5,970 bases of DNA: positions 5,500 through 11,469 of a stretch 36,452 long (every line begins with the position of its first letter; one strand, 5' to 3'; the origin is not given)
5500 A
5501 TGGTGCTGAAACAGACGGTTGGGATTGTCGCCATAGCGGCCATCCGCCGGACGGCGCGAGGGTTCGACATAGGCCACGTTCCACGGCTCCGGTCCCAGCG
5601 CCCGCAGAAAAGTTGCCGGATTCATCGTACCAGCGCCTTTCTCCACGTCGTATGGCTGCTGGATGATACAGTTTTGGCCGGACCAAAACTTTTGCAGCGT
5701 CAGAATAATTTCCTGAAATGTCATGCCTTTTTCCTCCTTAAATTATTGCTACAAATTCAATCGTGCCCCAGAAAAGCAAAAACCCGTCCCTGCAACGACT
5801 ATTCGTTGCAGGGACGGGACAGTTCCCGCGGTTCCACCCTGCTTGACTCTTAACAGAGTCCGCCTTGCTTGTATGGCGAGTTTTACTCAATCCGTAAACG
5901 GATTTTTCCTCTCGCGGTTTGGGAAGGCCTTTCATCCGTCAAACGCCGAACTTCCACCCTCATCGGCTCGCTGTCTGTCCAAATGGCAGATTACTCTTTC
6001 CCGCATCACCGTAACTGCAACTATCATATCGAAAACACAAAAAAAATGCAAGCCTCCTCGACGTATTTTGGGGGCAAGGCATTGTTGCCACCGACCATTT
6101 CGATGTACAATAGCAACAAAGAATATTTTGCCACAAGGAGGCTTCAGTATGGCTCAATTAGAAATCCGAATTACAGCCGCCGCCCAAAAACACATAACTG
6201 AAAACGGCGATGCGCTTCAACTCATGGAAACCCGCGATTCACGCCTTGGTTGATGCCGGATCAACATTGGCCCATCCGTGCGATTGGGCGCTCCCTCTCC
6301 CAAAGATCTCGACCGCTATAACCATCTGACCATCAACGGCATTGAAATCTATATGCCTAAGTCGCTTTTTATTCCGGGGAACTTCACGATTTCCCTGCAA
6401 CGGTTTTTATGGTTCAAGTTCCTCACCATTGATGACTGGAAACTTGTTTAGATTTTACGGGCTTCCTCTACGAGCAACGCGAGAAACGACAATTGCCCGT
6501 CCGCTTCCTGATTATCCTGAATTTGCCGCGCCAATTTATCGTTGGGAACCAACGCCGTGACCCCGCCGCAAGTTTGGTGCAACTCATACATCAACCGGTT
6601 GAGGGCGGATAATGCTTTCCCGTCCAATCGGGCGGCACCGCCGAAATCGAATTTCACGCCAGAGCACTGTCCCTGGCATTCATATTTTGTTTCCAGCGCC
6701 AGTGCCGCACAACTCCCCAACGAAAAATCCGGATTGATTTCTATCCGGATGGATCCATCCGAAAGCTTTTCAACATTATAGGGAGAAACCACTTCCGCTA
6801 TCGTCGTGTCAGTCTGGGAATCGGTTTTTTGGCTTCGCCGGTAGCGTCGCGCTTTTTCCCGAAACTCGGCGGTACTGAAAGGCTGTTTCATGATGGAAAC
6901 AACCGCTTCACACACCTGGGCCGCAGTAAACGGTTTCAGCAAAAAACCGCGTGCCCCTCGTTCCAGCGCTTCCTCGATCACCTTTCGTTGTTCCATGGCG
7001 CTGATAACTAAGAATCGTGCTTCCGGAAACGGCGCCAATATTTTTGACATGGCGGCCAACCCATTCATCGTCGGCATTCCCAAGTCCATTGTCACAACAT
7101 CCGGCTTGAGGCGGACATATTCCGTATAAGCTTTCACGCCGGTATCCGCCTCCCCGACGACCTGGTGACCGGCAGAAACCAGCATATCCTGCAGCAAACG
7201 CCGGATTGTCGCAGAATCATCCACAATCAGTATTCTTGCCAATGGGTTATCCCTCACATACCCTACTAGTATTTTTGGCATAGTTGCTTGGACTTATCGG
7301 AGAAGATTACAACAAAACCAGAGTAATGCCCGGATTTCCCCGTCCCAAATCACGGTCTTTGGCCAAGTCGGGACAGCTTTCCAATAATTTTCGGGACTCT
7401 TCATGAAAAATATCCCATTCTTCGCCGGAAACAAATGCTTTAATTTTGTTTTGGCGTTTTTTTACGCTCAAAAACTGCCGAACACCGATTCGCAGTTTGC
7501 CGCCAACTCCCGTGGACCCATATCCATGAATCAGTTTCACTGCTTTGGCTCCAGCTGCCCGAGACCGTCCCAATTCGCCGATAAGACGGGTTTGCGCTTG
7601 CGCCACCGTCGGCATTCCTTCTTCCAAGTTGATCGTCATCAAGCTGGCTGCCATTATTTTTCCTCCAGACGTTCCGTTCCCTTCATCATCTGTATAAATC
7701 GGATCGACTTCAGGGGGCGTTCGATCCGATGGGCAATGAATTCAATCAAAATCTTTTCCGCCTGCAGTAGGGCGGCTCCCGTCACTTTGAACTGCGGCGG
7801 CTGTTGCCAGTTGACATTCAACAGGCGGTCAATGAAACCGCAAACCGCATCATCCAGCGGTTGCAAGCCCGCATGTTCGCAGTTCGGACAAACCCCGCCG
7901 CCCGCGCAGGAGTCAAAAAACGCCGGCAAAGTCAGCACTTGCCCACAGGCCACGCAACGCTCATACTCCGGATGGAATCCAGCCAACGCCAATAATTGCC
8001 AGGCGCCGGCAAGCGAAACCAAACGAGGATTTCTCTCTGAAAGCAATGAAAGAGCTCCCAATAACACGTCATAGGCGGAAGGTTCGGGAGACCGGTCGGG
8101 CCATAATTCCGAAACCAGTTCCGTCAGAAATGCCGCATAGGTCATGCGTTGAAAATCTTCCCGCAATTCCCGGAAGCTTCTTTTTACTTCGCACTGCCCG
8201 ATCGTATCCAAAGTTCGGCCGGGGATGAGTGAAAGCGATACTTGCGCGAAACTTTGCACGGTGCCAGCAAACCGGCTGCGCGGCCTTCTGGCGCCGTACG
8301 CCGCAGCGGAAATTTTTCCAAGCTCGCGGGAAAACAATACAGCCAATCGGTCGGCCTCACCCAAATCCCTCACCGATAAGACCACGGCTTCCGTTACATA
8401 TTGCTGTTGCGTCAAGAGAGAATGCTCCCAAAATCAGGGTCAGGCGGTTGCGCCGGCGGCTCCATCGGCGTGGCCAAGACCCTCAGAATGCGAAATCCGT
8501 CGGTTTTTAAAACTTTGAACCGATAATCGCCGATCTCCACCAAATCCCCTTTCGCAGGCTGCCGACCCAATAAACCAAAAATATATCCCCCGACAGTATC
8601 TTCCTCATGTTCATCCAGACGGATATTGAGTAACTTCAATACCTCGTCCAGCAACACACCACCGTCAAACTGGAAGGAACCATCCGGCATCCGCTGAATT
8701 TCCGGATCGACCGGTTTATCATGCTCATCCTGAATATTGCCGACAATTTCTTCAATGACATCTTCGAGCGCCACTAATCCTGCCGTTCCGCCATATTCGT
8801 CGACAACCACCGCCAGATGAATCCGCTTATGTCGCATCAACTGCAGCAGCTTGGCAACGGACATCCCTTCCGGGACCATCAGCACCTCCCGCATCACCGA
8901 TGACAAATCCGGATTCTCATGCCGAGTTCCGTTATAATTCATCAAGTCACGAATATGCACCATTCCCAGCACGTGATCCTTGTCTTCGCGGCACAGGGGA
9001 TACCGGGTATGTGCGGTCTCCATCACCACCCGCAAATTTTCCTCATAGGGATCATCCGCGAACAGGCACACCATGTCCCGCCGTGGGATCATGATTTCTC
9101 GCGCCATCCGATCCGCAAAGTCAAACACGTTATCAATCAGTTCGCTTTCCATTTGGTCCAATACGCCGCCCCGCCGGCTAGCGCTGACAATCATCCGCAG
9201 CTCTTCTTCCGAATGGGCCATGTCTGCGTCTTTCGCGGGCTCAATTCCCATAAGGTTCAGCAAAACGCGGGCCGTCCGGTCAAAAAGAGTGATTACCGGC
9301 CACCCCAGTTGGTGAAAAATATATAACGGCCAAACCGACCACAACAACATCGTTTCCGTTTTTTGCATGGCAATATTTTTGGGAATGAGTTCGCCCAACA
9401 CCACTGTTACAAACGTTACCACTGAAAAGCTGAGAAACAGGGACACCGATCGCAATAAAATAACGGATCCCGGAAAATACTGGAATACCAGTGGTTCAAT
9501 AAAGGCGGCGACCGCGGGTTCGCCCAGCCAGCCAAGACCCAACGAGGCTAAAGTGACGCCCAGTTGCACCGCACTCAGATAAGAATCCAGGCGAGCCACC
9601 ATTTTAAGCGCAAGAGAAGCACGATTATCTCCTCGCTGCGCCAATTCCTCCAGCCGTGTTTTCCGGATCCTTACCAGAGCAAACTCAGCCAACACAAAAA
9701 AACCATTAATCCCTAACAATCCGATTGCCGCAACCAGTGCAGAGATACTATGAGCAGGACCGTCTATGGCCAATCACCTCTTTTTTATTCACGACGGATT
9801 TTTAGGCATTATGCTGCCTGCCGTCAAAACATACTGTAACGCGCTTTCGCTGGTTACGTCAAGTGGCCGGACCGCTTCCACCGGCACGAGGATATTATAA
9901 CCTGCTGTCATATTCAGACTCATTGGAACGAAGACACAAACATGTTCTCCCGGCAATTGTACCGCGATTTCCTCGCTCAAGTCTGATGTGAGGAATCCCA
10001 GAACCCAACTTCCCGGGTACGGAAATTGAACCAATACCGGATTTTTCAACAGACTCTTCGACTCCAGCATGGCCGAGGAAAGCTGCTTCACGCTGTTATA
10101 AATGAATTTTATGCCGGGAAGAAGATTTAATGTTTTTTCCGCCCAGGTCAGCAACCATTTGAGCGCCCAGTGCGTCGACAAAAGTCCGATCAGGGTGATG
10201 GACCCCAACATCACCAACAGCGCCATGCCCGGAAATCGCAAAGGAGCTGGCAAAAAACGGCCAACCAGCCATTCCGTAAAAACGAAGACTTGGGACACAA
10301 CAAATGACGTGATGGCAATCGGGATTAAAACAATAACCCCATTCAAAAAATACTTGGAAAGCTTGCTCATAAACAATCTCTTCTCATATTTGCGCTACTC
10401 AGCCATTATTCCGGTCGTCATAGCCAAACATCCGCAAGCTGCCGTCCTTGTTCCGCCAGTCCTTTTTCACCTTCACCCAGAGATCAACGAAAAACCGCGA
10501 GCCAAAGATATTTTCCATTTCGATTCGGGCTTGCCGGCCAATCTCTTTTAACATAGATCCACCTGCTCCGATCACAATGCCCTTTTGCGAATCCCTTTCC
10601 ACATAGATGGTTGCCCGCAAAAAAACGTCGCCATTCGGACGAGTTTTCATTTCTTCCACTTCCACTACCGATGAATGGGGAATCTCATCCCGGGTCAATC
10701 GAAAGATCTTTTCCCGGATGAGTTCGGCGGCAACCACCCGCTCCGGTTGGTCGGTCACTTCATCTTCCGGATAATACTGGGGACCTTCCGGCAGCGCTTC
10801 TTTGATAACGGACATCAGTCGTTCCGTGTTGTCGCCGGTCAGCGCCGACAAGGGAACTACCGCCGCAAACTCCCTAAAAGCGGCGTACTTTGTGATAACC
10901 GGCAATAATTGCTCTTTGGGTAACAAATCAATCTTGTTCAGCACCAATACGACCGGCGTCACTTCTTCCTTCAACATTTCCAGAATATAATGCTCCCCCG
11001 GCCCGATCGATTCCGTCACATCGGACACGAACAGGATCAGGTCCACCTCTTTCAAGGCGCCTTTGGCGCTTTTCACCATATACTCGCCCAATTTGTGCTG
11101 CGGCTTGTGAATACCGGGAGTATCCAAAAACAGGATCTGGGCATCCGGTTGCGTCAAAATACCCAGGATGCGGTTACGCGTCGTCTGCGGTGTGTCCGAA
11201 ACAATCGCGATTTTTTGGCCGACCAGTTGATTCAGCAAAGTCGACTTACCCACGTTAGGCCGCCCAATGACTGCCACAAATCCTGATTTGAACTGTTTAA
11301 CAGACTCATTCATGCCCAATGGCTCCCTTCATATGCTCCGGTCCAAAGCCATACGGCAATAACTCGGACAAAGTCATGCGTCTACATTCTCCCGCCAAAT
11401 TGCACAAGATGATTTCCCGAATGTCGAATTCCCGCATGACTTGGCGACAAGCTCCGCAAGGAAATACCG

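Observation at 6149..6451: In-frame TGA followed by Cys in a 100-codon ORF: candidate selenoprotein (U-C motif) that ORF callers miss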

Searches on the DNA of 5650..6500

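Call 79: search_rna_families(source=window, start=5650, end=6500, threshold=evalue, max_evalue=1, show_alignments=1)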
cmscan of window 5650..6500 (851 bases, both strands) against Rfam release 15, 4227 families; matches with E-value up to 1: 3.
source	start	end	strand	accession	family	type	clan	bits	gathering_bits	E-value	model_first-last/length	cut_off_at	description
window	5807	6015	-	RF00230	T-box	Cis-reg; leader;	-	67.2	93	2.9e-14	1-219/219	no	T-box leader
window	5783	5817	-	RF03518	mir-1893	Gene; miRNA;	-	20.5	94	0.68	21-59/83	no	mir-1893 microRNA precursor family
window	5908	5967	-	RF01131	sR47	Gene; snRNA; snoRNA; CD-box;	CL00132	14.6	40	0.94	1-55/55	no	Small nucleolar RNA sR47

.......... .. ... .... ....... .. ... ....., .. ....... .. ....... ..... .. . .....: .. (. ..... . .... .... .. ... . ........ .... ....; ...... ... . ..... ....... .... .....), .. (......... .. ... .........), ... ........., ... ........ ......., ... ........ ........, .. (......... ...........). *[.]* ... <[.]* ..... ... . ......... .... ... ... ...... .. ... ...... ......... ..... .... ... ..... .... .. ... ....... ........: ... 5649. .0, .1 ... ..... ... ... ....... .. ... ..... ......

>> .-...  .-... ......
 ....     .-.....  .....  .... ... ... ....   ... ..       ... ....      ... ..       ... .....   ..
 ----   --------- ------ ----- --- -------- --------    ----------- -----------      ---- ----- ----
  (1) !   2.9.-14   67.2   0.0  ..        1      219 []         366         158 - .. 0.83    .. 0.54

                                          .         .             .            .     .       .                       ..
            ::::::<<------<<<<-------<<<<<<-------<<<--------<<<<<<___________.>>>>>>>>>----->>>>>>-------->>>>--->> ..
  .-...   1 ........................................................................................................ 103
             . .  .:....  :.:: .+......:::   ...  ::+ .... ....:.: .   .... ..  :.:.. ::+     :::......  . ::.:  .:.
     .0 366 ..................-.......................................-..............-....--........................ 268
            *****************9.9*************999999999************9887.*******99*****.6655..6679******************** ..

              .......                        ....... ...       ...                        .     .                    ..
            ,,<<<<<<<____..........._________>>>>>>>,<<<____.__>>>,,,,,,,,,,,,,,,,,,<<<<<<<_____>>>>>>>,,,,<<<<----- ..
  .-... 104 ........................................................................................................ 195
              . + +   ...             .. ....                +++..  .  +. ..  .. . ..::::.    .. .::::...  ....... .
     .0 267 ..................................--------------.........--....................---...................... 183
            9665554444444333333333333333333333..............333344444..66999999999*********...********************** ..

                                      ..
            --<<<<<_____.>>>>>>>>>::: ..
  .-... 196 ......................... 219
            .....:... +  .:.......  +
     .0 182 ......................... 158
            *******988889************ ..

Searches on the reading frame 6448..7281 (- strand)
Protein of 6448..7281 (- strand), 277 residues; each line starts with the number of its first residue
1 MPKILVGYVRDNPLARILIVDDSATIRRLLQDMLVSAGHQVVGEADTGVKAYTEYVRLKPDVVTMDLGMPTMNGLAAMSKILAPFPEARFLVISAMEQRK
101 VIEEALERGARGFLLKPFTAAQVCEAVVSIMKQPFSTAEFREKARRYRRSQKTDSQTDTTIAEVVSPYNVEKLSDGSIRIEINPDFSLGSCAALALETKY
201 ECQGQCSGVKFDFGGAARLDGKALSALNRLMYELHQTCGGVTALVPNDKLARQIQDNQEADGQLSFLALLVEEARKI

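Call 10: search_protein_families(library=pfam, proteins=[window:6448-7281:-], max_evalue=0.00001)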
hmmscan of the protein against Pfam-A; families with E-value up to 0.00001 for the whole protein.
window:6448-7281:- (277 aa): 1 family
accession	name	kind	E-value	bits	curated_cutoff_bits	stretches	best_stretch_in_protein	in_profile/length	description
PF00072.30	Response_reg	-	4.6e-24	85.2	30.2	1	17-127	1-110/111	Response regulator receiver domain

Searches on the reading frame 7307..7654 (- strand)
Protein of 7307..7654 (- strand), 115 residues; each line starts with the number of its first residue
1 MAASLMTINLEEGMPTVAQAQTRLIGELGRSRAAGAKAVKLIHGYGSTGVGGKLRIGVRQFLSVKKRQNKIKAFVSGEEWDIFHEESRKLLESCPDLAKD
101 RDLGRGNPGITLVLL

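Call 10: search_protein_families(library=pfam, proteins=[window:7307-7654:-], max_evalue=0.00001)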
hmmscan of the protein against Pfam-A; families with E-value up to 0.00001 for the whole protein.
window:7307-7654:- (115 aa): 1 family
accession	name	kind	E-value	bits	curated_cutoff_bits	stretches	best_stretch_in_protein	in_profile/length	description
PF01713.27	Smr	-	6.8e-07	29.8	25.7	1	16-78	7-63/77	Smr domain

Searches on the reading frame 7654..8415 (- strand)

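Call 10: search_protein_families(library=pfam, proteins=[window:7654-8415:-], max_evalue=0.00001)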
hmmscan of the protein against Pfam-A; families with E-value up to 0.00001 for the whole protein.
window:7654-8415:- (253 aa): 2 families
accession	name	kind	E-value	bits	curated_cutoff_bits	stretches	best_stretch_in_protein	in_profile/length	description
PF02565.21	RecO_C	-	1.1e-29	103.6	22.1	1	85-237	1-155/157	Recombination protein O C terminal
PF11967.14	RecO_N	-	2.2e-20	72.9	27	1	5-81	3-80/80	Recombination protein O N terminal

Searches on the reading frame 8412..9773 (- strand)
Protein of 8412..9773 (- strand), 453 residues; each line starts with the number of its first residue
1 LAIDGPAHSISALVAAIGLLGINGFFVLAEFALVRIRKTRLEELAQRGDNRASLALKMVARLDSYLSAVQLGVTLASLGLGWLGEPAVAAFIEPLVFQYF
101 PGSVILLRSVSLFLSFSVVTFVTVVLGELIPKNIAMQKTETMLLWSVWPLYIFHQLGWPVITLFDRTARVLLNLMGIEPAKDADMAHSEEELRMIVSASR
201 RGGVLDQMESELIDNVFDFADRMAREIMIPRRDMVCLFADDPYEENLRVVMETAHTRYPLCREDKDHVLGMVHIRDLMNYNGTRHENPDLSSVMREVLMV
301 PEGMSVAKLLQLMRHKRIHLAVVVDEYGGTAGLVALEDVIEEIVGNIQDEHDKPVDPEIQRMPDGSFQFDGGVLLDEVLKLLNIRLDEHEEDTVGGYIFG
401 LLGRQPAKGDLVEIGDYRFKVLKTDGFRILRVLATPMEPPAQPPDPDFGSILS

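Call 10: search_protein_families(library=pfam, proteins=[window:8412-9773:-], max_evalue=0.00001)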
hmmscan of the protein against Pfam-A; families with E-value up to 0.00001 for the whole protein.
window:8412-9773:- (453 aa): 3 families
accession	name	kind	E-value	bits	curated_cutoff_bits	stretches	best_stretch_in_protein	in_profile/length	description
PF01595.25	CNNM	-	1.7e-49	168.4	28.4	1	16-208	3-180/181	Cyclin M transmembrane N-terminal domain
PF03471.22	CorC_HlyC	-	2.2e-19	69.7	27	1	362-436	3-79/81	Transporter associated domain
PF00571.33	CBS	-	2e-18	66.9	24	2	292-344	3-56/57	CBS domain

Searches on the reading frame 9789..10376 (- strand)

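Call 10: search_protein_families(library=pfam, proteins=[window:9789-10376:-], max_evalue=0.00001)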
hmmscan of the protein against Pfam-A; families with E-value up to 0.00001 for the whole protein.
window:9789-10376:- (195 aa): 1 family
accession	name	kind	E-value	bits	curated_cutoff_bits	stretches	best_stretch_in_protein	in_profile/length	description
PF04367.18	DUF502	-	4.3e-28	97.7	23.8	1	54-157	1-106/107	Protein of unknown function (DUF502)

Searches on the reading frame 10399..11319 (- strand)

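Call 10: search_protein_families(library=pfam, proteins=[window:10399-11319:-], max_evalue=0.00001)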
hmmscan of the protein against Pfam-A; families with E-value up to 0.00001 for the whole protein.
window:10399-11319:- (306 aa): 6 families
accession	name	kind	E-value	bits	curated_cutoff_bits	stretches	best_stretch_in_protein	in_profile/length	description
PF01926.29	MMR_HSR1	-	7.2e-30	103.9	21.9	1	15-129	2-113/113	50S ribosome-binding GTPase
PF07650.23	KH_2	-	1.7e-19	69.8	22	1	212-289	1-78/78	KH domain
PF02421.24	FeoB_N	-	3e-13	50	27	1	15-170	3-154/156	Ferrous iron transport protein B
PF00009.33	GTP_EFTU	-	7.1e-12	45.7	26.5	1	15-177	6-187/188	Elongation factor Tu GTP binding domain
PF00350.29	Dynamin_N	-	2.3e-11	44.5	27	0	15-49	1-35/168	Dynamin family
PF03193.22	RsgA_GTPase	-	6.7e-11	42.8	30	0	4-74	98-172/174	RsgA GTPase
